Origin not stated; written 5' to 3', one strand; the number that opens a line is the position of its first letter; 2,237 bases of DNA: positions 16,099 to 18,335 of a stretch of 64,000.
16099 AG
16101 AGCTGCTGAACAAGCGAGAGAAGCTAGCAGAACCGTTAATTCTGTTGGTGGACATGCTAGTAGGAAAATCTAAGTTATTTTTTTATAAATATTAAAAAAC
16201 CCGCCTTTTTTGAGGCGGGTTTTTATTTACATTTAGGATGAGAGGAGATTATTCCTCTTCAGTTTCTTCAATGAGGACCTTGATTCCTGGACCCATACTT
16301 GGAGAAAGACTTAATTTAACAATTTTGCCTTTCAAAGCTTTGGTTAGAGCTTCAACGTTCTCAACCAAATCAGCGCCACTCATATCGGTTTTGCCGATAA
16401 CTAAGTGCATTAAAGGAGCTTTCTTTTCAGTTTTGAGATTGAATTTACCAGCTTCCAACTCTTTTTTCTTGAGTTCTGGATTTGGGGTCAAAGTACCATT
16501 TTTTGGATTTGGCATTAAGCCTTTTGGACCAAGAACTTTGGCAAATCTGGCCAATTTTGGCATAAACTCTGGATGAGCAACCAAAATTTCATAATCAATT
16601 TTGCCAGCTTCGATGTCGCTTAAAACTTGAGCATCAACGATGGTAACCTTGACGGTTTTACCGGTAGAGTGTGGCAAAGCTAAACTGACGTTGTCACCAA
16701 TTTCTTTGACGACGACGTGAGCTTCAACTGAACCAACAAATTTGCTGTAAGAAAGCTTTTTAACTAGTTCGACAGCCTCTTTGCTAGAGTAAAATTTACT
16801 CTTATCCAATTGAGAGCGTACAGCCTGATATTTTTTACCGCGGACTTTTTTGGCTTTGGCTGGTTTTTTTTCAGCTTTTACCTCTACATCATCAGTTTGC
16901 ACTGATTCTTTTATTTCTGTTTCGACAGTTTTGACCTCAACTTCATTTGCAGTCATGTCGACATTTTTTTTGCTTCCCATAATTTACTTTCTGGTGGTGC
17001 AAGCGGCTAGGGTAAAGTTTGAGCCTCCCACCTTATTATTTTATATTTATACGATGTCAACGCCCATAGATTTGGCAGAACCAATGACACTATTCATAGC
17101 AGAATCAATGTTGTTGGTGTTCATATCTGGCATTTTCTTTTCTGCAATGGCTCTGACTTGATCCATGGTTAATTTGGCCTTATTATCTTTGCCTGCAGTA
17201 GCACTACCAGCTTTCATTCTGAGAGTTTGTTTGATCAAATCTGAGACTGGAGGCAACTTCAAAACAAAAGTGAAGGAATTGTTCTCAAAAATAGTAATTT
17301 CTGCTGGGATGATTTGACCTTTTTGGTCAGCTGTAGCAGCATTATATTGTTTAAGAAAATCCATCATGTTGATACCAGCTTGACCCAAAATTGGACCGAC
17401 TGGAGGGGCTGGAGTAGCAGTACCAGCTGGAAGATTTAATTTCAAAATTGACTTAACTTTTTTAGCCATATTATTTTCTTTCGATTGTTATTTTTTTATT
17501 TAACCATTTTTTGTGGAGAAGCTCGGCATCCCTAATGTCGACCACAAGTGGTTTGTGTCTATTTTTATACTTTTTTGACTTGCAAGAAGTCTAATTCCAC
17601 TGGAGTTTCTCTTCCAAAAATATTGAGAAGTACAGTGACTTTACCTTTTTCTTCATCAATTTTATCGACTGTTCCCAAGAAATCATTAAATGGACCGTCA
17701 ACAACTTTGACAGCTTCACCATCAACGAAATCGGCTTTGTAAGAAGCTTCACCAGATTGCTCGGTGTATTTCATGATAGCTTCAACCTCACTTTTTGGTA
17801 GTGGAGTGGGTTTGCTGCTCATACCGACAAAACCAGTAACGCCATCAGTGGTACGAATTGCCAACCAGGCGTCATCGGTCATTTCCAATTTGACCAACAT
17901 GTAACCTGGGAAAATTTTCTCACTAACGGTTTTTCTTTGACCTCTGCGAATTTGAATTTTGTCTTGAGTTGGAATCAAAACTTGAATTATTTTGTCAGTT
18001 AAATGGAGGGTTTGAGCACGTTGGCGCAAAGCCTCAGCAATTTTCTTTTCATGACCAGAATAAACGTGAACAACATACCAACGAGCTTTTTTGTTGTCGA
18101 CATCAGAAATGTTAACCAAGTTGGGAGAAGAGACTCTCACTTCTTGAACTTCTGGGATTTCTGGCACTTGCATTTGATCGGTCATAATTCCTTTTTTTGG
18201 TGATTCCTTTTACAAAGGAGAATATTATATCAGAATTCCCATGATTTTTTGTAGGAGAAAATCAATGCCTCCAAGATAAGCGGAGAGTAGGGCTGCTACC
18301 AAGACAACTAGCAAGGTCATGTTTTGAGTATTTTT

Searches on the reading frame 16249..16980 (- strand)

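Call 38: search_protein_families(library=pfam, proteins=[window:16249-16980:-], max_evalue=0.0001)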
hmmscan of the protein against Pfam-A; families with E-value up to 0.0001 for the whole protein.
window:16249-16980:- (243 aa): 1 family
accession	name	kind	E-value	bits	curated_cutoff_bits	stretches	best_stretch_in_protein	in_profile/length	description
PF00687.26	Ribosomal_L1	-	8.1e-21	74.9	32.2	1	124-226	84-193/198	Ribosomal protein L1p/L10e family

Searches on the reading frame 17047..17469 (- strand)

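Call 39: search_protein_families(library=pfam, proteins=[window:17047-17469:-], max_evalue=0.0001)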
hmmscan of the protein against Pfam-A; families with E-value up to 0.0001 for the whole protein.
window:17047-17469:- (140 aa): 2 families
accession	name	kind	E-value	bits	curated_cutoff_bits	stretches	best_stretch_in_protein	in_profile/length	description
PF03946.19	Ribosomal_L11_N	-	6.3e-25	87.1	32.9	1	9-66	1-58/58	Ribosomal protein L11, N-terminal domain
PF00298.24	Ribosomal_L11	-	4.5e-22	78.7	21.4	1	71-139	1-69/69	Ribosomal protein L11, RNA binding domain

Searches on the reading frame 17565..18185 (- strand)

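Call 39: search_protein_families(library=pfam, proteins=[window:17565-18185:-], max_evalue=0.0001)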
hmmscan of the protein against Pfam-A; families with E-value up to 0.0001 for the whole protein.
window:17565-18185:- (206 aa): 2 families
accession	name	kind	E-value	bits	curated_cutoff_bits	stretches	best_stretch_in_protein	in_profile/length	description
PF02357.24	NusG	-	3e-29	101.8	22.2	1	35-138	2-93/93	Transcription termination factor nusG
PF00467.35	KOW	-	3.8e-05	23.8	22.3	1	156-185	2-31/32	KOW motif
